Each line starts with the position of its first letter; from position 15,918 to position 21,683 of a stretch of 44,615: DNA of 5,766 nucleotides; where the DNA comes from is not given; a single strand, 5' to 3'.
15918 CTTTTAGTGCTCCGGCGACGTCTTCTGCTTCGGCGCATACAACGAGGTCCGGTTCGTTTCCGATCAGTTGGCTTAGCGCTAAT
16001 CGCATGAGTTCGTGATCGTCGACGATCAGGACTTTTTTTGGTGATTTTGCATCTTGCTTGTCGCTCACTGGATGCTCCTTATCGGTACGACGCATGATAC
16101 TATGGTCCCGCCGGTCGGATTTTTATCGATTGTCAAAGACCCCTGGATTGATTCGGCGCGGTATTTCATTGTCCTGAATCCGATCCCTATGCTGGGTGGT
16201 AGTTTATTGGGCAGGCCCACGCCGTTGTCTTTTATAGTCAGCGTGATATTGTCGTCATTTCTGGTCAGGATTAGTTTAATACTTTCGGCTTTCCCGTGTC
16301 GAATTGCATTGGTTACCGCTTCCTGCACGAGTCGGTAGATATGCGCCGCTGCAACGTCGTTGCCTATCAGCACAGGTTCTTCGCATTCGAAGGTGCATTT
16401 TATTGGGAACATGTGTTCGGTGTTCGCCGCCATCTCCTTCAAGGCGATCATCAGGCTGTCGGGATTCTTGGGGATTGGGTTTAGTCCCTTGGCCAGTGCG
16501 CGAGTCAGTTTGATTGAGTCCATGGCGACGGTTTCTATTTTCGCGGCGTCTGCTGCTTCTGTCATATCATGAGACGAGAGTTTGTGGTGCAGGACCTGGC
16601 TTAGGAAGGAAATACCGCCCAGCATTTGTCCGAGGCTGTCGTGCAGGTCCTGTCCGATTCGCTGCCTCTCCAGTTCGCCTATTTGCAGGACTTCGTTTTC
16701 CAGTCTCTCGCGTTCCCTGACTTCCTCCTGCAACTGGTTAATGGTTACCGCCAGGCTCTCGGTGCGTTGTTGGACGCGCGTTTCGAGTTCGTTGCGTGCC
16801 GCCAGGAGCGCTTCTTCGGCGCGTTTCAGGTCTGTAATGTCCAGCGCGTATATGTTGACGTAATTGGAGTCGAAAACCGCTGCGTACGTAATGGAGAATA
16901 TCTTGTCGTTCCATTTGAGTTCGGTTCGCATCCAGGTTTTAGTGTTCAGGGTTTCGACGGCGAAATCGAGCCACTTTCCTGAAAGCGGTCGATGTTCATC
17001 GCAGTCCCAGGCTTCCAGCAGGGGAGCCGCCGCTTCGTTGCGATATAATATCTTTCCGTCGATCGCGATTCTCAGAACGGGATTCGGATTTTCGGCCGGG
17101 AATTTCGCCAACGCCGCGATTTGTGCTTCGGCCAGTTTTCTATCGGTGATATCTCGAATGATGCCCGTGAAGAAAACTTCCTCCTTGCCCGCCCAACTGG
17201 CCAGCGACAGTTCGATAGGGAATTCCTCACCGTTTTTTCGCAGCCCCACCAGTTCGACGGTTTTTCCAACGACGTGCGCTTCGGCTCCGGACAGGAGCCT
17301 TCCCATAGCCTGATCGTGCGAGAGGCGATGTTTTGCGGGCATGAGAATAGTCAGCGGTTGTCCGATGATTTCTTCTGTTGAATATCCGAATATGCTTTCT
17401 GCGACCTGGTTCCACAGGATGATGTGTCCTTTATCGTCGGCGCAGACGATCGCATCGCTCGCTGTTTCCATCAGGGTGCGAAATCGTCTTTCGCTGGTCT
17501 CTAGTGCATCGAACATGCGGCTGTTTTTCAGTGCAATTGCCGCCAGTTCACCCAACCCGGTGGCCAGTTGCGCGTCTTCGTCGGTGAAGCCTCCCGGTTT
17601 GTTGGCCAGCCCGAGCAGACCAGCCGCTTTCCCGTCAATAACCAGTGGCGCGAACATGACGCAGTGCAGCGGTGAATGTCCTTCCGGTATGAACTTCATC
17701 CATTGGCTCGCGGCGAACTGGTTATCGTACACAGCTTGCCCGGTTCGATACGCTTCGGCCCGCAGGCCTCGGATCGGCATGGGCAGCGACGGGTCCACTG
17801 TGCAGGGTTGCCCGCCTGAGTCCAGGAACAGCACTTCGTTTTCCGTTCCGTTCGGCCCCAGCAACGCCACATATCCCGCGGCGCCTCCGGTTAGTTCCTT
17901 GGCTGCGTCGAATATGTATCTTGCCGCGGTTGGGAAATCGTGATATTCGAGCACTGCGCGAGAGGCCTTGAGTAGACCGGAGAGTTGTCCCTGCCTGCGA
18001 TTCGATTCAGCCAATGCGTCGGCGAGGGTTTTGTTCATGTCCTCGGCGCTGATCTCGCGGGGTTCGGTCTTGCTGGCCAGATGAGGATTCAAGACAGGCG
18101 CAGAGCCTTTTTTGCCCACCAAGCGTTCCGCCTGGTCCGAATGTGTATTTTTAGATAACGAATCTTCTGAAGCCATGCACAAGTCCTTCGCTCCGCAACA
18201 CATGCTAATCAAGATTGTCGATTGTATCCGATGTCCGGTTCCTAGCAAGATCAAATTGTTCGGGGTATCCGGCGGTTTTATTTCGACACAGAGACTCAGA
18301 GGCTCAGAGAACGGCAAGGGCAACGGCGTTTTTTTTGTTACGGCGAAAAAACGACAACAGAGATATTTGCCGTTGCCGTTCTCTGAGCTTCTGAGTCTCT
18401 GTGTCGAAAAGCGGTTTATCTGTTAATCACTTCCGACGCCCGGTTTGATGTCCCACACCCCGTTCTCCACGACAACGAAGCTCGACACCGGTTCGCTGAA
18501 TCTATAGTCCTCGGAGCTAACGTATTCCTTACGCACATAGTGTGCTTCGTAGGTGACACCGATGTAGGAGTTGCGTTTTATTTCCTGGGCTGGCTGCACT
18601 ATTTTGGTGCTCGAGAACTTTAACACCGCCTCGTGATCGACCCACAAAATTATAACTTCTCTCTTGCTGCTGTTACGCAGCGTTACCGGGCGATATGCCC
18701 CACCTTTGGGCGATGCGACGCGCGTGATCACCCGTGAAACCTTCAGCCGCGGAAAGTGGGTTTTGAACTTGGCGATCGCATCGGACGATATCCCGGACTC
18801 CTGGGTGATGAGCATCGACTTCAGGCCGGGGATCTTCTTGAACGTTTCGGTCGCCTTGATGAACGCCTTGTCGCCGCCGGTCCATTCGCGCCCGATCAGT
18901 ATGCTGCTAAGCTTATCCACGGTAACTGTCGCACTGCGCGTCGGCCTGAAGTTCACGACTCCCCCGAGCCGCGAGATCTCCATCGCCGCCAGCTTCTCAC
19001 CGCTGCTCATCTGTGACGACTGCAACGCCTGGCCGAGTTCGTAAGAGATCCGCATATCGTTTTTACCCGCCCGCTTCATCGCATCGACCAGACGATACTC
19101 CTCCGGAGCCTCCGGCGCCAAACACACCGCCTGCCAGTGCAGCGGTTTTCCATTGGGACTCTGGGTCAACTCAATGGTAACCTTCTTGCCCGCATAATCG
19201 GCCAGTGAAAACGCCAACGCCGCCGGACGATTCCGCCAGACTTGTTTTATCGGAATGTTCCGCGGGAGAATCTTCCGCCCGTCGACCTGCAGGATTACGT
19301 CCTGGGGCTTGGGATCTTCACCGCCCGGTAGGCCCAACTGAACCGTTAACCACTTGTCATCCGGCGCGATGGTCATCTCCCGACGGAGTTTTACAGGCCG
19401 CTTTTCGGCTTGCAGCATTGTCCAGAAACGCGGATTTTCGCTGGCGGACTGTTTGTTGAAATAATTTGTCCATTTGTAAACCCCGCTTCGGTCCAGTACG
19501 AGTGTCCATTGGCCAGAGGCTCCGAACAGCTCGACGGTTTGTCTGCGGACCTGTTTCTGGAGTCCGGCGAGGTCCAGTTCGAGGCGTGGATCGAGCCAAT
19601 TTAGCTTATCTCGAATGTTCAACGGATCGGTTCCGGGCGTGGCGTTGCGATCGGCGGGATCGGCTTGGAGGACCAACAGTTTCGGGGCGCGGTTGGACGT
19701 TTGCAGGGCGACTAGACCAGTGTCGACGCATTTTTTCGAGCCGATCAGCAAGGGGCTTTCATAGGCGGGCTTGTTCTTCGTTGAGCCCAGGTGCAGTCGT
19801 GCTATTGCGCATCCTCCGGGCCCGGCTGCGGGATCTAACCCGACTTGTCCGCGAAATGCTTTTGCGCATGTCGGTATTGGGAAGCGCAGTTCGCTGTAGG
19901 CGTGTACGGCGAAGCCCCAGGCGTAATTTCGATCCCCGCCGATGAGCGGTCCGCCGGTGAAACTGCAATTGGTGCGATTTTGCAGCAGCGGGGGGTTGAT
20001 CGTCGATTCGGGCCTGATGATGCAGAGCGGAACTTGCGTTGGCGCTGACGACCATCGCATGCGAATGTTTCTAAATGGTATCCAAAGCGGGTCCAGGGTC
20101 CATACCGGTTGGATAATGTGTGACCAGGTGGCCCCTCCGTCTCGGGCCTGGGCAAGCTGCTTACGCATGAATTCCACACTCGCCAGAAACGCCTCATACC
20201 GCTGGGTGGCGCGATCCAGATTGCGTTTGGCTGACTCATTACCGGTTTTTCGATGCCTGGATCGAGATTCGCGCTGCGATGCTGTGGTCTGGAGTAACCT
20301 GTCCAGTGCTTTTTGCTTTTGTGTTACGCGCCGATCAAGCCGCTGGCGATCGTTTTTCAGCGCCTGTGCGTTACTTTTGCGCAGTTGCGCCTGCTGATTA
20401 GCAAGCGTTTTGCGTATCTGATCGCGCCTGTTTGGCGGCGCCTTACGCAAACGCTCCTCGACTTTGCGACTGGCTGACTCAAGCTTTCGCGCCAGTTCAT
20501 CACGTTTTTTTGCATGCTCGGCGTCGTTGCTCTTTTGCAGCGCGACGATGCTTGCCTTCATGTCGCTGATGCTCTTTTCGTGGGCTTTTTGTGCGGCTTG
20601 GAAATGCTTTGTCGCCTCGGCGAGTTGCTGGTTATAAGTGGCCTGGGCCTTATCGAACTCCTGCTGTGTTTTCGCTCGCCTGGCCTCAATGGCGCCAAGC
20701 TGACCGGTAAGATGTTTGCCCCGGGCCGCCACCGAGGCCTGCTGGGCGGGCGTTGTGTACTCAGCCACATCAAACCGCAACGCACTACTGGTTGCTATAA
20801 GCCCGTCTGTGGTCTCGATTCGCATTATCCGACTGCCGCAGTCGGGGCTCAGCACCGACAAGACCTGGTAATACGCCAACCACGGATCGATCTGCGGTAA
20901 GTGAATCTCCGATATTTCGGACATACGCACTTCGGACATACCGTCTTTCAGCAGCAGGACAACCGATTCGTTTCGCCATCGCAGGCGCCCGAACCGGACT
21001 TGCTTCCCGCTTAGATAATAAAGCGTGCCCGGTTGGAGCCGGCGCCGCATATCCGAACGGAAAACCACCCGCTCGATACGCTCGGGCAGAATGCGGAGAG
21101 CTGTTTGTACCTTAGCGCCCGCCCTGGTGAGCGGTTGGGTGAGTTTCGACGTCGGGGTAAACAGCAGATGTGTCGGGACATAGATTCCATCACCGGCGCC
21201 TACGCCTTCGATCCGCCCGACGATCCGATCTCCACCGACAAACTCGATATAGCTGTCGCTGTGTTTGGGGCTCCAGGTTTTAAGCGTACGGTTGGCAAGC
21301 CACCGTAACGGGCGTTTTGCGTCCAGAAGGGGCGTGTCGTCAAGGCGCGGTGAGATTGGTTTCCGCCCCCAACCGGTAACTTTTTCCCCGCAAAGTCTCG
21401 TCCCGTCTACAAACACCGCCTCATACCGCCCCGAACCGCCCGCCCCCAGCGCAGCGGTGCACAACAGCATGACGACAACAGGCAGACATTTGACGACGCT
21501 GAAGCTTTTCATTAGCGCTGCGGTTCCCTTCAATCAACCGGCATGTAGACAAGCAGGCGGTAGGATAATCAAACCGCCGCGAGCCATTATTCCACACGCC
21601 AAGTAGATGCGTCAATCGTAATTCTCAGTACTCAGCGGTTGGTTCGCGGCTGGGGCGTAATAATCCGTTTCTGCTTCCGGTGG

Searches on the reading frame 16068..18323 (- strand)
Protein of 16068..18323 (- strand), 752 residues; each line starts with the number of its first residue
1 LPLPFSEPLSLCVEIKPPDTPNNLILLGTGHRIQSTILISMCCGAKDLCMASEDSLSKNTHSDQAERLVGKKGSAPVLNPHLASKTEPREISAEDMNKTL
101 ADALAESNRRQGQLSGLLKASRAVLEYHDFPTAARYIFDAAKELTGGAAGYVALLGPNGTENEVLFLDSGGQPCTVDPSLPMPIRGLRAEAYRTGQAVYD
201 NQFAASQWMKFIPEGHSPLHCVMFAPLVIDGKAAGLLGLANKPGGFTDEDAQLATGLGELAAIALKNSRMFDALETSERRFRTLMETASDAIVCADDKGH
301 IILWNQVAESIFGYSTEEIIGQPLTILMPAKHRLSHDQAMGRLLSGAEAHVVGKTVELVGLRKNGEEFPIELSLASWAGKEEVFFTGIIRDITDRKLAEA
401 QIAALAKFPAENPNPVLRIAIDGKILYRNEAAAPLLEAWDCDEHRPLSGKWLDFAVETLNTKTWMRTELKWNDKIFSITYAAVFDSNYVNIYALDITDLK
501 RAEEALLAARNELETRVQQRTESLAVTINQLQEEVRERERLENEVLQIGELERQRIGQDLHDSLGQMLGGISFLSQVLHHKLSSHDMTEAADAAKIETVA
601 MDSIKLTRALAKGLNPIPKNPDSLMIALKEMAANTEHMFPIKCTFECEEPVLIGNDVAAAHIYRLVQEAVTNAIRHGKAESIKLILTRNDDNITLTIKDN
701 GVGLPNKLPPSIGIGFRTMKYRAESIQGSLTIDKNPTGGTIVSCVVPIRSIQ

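Call 28: search_protein_families(library=pfam, proteins=[window:16068-18323:-], max_evalue=0.001)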
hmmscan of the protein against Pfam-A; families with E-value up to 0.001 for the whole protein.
window:16068-18323:- (752 aa): 11 families
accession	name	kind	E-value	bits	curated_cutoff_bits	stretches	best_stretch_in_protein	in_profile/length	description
PF13185.12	GAF_2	-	6.5e-19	68.9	28.6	1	129-265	3-135/136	GAF domain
PF00989.32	PAS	-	1.4e-18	67.4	22.6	1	280-392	2-113/113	PAS fold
PF13426.13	PAS_9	-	3e-17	63.2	27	1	289-394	1-103/103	PAS domain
PF02518.31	HATPase_c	-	9.6e-14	52.2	26.4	1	660-748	4-109/111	Histidine kinase-, DNA gyrase B-, and HSP90-like ATPase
PF13188.13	PAS_8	-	7.4e-13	48.3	21.8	1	279-327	1-50/65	PAS domain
PF08448.16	PAS_4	-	6.4e-12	46.1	23.1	1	287-396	3-109/110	PAS fold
PF07730.19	HisKA_3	-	2e-10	41.5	24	1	552-616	1-65/68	Histidine kinase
PF24820.1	Diguanyl_cycl_sensor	-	3.6e-07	30.6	28.1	1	284-391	1-109/109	Diguanylate cyclase-like sensor domain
PF13492.12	GAF_3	-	9.5e-07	29.7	27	1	190-267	59-129/129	GAF domain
PF01590.32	GAF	-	9.8e-07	29.8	22.4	1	133-265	5-133/133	GAF domain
PF13581.12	HATPase_c_2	-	1.4e-05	25.5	27.4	1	665-706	35-80/127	Histidine kinase-like ATPase domain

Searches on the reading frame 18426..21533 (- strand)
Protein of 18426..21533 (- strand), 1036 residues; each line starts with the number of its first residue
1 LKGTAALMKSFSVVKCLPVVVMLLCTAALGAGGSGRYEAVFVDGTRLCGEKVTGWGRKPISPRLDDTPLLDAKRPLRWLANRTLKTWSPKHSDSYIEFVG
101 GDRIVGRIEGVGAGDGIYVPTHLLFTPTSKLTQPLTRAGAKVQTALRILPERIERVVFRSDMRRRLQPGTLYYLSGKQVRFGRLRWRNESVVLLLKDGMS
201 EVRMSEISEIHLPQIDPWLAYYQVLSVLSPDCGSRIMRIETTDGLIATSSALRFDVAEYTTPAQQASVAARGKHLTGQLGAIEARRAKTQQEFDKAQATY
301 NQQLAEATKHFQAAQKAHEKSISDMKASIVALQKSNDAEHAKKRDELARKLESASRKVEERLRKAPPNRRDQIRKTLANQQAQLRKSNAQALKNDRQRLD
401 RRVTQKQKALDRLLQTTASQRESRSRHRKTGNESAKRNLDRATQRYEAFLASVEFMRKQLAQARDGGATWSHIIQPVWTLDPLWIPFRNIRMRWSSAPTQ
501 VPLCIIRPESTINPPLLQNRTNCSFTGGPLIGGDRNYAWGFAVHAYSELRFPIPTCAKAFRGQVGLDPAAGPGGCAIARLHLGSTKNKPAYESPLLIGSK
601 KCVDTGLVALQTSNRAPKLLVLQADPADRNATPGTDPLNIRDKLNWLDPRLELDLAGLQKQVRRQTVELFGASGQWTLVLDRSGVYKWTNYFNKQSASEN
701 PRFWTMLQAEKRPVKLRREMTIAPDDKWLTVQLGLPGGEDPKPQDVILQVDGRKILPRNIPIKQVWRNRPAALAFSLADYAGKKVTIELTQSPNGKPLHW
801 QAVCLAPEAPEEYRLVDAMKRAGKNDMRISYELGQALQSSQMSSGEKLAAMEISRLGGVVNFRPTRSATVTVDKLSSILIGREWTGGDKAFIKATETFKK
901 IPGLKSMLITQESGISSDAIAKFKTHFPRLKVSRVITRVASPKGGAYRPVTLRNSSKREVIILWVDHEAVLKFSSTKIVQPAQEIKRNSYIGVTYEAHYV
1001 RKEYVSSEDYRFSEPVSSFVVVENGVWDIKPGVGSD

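Call 28: search_protein_families(library=pfam, proteins=[window:18426-21533:-], max_evalue=0.001)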
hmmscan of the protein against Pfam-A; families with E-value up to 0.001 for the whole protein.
window:18426-21533:- (1036 aa): 1 family
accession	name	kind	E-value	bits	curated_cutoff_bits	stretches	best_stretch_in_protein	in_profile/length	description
PF08305.17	NPCBM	-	2.5e-05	24.7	23.9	1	520-602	21-100/137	NPCBM/NEW2 domain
